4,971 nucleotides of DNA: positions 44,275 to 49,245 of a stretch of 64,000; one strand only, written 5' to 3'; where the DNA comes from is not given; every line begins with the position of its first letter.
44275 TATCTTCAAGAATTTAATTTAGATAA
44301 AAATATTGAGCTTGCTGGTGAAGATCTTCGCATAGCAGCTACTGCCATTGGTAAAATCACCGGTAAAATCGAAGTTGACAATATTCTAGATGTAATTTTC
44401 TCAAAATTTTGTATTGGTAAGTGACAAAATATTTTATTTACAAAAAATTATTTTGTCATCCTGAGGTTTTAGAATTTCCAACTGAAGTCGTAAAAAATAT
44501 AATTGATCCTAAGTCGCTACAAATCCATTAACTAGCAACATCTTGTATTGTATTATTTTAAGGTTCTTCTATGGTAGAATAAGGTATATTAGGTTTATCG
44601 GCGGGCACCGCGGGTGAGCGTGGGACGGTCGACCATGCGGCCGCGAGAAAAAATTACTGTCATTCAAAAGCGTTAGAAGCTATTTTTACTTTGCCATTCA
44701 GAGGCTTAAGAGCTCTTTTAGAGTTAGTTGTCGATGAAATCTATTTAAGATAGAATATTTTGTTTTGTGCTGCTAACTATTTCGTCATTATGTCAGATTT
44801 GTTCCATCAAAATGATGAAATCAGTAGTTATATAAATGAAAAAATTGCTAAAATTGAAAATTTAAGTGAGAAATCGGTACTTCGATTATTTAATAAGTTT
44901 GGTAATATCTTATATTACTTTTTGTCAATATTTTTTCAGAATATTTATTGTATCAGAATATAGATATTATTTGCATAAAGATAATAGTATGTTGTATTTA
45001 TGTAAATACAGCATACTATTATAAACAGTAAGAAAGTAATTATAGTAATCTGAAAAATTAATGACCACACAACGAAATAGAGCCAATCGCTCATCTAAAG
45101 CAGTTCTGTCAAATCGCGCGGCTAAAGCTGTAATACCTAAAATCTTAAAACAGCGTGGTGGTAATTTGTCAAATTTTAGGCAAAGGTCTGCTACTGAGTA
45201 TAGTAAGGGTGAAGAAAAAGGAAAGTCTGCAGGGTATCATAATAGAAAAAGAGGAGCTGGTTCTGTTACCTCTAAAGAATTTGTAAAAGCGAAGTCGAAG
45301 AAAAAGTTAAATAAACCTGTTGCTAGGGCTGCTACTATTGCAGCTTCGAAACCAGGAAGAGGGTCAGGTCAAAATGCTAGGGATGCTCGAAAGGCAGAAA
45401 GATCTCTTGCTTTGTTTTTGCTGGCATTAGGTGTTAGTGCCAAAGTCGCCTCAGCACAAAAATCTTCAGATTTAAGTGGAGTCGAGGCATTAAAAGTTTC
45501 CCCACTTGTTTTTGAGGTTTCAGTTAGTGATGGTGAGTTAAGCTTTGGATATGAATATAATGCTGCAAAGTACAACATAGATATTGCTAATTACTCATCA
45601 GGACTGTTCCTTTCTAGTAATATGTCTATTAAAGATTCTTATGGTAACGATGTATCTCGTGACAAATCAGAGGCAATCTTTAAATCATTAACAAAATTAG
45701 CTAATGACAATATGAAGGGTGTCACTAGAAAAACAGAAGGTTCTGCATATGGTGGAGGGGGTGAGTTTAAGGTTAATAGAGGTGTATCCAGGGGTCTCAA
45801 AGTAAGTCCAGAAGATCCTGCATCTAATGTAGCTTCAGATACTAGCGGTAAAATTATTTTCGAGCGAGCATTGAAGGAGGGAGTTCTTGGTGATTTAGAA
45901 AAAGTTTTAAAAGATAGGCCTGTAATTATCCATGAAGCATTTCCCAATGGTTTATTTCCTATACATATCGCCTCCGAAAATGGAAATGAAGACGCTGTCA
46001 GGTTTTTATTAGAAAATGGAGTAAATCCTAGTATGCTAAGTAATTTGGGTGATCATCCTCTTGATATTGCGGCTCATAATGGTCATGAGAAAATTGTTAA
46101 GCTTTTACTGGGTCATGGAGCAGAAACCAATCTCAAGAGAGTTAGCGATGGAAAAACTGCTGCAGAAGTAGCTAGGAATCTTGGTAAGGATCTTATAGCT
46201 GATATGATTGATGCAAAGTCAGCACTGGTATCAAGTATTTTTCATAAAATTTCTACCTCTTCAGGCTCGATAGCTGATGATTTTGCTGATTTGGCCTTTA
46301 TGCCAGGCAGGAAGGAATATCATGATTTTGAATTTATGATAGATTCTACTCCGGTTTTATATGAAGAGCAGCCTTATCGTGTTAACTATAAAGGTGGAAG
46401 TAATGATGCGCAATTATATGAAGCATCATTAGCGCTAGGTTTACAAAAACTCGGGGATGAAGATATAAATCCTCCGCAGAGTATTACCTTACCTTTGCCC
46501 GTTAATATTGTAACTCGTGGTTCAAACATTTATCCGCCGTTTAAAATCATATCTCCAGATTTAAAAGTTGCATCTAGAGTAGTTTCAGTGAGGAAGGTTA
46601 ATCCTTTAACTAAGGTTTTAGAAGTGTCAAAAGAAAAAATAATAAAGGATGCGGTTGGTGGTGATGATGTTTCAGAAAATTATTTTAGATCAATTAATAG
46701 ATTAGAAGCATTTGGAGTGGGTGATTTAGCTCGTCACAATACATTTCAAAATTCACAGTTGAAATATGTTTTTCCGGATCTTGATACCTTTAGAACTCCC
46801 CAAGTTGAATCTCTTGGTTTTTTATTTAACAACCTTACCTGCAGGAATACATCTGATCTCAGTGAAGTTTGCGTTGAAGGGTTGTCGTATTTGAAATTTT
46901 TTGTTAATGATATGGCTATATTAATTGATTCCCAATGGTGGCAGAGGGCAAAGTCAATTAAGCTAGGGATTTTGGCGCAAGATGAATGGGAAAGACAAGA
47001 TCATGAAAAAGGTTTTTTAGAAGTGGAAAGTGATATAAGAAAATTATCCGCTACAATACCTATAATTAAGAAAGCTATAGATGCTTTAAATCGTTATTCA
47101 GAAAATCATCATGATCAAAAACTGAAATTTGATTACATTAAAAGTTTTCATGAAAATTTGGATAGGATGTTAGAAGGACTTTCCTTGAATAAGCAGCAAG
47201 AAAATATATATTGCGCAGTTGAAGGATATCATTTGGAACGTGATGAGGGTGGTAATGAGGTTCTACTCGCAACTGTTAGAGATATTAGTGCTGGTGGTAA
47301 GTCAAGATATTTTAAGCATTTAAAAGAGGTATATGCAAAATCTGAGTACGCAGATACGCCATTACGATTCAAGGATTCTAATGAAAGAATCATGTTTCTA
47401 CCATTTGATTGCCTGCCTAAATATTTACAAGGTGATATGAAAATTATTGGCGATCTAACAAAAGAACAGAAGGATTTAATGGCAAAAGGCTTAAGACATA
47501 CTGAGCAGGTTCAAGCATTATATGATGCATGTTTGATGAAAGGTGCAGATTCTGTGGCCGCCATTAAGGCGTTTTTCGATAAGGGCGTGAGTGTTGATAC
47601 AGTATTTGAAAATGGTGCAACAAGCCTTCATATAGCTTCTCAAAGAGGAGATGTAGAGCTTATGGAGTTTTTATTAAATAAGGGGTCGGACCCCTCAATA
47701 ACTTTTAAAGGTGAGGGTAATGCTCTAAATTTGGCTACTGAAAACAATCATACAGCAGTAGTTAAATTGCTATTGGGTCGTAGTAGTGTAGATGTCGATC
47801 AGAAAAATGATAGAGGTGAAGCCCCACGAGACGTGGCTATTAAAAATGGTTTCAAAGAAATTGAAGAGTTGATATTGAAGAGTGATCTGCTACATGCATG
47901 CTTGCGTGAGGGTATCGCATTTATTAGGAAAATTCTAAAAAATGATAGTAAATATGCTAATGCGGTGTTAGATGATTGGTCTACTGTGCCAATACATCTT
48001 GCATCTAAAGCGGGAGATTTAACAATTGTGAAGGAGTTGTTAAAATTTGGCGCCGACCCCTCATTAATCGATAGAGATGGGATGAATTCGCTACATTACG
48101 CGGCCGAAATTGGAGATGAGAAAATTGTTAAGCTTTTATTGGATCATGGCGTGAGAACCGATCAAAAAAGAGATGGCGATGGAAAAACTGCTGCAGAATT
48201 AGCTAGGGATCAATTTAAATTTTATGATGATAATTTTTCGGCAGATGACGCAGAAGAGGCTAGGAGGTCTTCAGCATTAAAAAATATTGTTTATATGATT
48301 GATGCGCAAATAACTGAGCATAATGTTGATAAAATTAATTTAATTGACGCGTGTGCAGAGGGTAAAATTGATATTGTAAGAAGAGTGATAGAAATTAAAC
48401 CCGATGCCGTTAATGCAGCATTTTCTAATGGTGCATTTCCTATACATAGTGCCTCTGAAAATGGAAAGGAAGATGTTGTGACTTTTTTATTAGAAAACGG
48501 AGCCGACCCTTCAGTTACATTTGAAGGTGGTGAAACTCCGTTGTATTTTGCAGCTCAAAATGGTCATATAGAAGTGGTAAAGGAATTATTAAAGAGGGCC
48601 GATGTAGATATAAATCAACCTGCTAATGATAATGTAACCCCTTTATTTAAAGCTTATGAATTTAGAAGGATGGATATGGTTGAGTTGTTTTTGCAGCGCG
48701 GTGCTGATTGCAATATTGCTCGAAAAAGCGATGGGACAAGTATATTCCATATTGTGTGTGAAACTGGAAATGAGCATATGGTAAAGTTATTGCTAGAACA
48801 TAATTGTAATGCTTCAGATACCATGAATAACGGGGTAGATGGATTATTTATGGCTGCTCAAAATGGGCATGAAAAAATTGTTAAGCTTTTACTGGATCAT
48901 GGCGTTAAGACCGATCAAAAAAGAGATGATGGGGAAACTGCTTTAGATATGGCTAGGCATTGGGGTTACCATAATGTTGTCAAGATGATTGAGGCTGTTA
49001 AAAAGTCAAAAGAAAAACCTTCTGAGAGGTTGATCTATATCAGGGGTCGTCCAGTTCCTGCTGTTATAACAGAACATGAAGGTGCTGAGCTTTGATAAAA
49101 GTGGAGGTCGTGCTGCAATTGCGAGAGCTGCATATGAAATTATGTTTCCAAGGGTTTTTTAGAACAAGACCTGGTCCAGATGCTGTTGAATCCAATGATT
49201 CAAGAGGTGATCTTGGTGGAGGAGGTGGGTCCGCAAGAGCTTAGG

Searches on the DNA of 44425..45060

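Call 71: search_rna_families(source=window, start=44425, end=45060, threshold=evalue, max_evalue=1)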
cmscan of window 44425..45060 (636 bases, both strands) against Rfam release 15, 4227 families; matches with E-value up to 1: 2.
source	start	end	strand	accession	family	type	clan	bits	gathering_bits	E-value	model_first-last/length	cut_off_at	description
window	44981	45022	+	RF03728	MIR1511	Gene; miRNA;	-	19.3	100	0.71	1-85/85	no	MIR1511 microRNA precursor family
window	44680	44753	+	RF01926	mir-981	Gene; miRNA;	-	15.3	51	0.32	1-86/86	no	mir-981 microRNA precursor family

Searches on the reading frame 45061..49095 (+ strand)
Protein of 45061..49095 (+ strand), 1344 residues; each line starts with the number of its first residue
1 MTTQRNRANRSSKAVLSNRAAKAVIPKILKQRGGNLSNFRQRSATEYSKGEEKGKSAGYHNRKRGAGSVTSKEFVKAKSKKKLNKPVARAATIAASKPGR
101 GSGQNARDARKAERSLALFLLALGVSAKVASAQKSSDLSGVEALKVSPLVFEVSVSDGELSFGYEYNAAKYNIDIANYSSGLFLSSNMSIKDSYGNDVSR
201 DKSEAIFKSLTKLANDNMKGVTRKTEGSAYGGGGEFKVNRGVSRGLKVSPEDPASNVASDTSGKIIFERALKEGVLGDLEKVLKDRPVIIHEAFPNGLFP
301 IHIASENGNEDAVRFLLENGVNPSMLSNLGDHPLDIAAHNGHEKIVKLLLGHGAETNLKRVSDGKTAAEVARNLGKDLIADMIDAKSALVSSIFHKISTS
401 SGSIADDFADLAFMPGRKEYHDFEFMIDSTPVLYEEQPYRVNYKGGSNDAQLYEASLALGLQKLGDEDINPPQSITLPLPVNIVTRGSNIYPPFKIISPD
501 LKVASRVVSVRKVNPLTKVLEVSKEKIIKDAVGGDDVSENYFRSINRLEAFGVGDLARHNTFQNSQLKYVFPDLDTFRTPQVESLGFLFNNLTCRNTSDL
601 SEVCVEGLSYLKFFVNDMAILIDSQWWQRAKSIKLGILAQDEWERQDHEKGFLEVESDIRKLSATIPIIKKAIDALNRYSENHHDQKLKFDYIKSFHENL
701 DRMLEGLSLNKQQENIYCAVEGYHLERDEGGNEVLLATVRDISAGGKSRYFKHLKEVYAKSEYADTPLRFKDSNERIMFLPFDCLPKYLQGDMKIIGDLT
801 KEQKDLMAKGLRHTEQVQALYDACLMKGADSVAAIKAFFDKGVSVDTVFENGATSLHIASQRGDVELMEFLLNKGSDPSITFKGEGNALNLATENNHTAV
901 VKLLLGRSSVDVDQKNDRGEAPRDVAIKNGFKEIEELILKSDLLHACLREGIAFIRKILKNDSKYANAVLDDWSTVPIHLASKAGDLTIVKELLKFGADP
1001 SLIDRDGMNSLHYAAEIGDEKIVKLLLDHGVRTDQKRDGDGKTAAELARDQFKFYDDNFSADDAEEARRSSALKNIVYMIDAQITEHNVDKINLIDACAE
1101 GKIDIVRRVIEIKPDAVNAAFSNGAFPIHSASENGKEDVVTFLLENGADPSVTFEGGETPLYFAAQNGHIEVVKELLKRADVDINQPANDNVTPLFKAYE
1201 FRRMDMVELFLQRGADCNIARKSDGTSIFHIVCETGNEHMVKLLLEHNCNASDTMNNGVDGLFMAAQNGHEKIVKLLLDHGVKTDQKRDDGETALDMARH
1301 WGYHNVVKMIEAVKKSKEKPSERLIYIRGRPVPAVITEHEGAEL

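Call 4: search_protein_families(library=pfam, proteins=[window:45061-49095:+], max_evalue=1)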
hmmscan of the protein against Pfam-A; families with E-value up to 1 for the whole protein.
window:45061-49095:+ (1344 aa): 8 families
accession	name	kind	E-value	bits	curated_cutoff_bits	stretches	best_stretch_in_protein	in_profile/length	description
PF12796.13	Ank_2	-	3.6e-82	271.5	27.3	8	1205-1287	11-89/90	Ankyrin repeats (3 copies)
PF00023.36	Ank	-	6.3e-72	233.8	21.1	11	1157-1184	2-30/33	Ankyrin repeat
PF13637.12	Ank_4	-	1.3e-66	219.5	22.7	7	1128-1174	1-47/50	Ankyrin repeats (many copies)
PF13606.12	Ank_3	-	2.6e-55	177.5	22.3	10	1157-1185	2-29/30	Ankyrin repeat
PF13857.12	Ank_5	-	4.1e-50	167.7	27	11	297-337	16-56/56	Ankyrin repeats (many copies)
PF24521.3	Ank_KRIT1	-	1.5e-28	99.9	80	5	1088-1186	16-114/149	KRIT1 ankyrin-repeats domain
PF23745.1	ANK_LRRK2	-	1.6e-15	57.6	27.5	2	1195-1279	35-114/130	LRRK2 ANK repeat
PF19779.4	DUF6264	-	0.022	15.4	31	1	72-139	30-98/183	Family of unknown function (DUF6264)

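Call 5: search_protein_families(library=ncbifam, proteins=[window:45061-49095:+], max_evalue=1)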
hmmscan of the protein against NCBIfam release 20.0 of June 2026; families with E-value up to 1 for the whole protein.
window:45061-49095:+ (1344 aa): 10 families
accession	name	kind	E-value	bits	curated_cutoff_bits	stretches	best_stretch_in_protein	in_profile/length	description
NF041931.2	MzaA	equivalog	3.7e-50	171.5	800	6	303-387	8-92/726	MZA anti-phage system associated sigma-70 family RNA polymerase sigma factor MzaA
NF043022.1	T4SS_AnkG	equivalog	4.1e-37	128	500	5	1161-1310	300-455/455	Dot/Icm T4SS effector AnkG/AnkZ/LegA7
NF043028.1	T4SS_AnkX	equivalog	2.3e-35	122.1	1400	5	1097-1310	555-782/938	Dot/Icm T4SS effector AnkN/AnkX/LegA8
NF043029.1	T4SS_AnkY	equivalog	2e-30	105.7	600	6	977-1051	461-534/543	Dot/Icm T4SS effector AnkY/LegA9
NF043023.1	T4SS_AnkH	equivalog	4e-25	88.5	600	5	1170-1287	12-127/467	Dot/Icm T4SS effector AnkH/LegA3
NF043021.1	T4SS_AnkF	equivalog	5.4e-15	54.8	1000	2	1085-1149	580-644/917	Dot/Icm T4SS effector AnkF/LegA14/Ceg31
TIGR00870.1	trp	subfamily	1.5e-12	46.4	498.75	1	884-1033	17-157/747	transient-receptor-potential calcium channel protein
NF043019.1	T4SS_AnkC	equivalog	6.7e-11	41.7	450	2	1009-1189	83-233/459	Dot/Icm T4SS effector AnkC/LegA12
NF043027.1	T4SS_AnkQ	equivalog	0.0033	16.1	700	1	977-1075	334-429/496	Dot/Icm T4SS effector AnkQ/LegA10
NF043024.1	T4SS_AnkI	equivalog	0.006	15.4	550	0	1005-1048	239-282/439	Dot/Icm T4SS effector AnkI/LegAS4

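Call 6: list_cluster_members(proteins=[window:45061-49095:+, window:52592-53926:+, window:55013-56512:+, window:56554-57771:+, window:57773-59623:+, window:61693-62661:+, window:49497-52286:-])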
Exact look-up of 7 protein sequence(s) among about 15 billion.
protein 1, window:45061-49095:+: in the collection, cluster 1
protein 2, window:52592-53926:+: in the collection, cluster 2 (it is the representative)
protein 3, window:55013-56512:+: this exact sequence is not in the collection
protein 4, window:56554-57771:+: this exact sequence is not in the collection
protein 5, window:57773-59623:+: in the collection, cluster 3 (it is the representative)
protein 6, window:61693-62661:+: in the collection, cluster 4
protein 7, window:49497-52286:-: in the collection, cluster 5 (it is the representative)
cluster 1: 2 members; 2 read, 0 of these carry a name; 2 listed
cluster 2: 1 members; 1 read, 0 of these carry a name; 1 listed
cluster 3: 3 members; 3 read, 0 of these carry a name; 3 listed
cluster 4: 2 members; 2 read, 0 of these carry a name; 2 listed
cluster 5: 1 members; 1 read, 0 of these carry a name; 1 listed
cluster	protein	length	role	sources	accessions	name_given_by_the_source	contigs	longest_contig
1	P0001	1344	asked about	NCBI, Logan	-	-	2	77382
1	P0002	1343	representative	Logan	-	-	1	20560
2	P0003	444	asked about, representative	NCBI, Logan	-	-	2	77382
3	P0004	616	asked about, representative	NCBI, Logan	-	-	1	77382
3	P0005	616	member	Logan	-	-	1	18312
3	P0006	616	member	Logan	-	-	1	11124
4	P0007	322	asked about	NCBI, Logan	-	-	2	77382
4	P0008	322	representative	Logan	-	-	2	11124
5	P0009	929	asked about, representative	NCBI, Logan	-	-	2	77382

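Call 26: find_encoding_contigs(protein=P0002, flank=10000, max_places=5)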
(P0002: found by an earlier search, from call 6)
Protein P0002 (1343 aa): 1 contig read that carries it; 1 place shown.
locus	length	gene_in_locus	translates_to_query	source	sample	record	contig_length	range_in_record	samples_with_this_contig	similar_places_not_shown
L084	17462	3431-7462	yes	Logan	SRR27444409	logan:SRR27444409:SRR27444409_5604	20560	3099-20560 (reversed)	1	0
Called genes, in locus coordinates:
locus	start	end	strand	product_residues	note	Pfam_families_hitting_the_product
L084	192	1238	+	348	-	PF01118:Semialdhyde_dh, PF02774:Semialdhyde_dhC, PF22698:Semialdhyde_dhC_1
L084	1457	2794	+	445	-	PF10396:TrmE_N, PF12631:MnmE_helical, PF01926:MMR_HSR1, PF02421:FeoB_N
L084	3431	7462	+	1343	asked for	PF12796:Ank_2, PF13637:Ank_4, PF12796:Ank_2, PF13637:Ank_4, PF13637:Ank_4, PF12796:Ank_2, PF12796:Ank_2, PF12796:Ank_2, +10 more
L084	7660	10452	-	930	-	PF02739:5_3_exonuc_N, PF01367:5_3_exonuc, PF00476:DNA_pol_A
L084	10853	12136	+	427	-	-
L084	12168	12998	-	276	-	PF00753:Lactamase_B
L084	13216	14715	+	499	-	-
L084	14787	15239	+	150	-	-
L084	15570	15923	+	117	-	-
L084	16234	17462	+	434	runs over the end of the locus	PF01595:CNNM, PF00571:CBS (weak), PF03471:CorC_HlyC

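Call 27: find_encoding_contigs(protein=P0006, flank=10000, max_places=5)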
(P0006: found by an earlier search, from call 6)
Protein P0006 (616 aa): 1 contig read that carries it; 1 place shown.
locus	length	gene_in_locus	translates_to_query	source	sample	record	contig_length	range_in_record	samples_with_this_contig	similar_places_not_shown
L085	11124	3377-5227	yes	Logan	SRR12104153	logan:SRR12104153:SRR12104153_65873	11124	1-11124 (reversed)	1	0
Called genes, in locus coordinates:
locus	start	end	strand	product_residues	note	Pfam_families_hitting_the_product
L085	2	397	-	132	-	?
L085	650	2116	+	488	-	-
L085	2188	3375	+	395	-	-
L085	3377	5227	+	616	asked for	-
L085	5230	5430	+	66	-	-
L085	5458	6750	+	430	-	PF01595:CNNM, PF00571:CBS (weak), PF03471:CorC_HlyC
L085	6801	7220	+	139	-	PF02021:UPF0102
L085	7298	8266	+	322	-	-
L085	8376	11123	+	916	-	?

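Call 86: search_protein_families(library=pfam, proteins=[L085:8376-11120:+], max_evalue=0.1)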
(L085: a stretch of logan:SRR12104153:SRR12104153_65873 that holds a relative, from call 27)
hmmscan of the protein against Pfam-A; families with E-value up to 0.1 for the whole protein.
L085:8376-11120:+ (915 aa): 0 families

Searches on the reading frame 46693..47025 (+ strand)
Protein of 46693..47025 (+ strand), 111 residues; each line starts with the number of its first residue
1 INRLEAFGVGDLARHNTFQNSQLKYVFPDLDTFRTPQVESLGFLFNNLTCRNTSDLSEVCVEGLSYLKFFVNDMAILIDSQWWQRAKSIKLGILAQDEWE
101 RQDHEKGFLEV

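Call 88: search_solved_structures(query=A2, max_evalue=10)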
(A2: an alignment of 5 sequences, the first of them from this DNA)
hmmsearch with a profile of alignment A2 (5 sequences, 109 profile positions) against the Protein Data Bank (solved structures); distinct sequences matched with E-value up to 10: 3.
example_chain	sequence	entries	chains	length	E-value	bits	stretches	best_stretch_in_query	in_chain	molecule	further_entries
8vxb_A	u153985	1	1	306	0.17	15.6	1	51-79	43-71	Streptomycin aminoglycoside adenylyltransferase ant(6)-Ib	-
2kz9_A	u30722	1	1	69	0.37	14.5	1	54-100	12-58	V-type proton ATPase subunit E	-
2vfa_A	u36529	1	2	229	0.94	13.2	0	31-64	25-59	HYPOXANTHINE-GUANINE-XANTHINE PHOSPHORIBOSYLTRANSFERASE, HYPOXANTHINE-GUANINE PHOSPHORIBOS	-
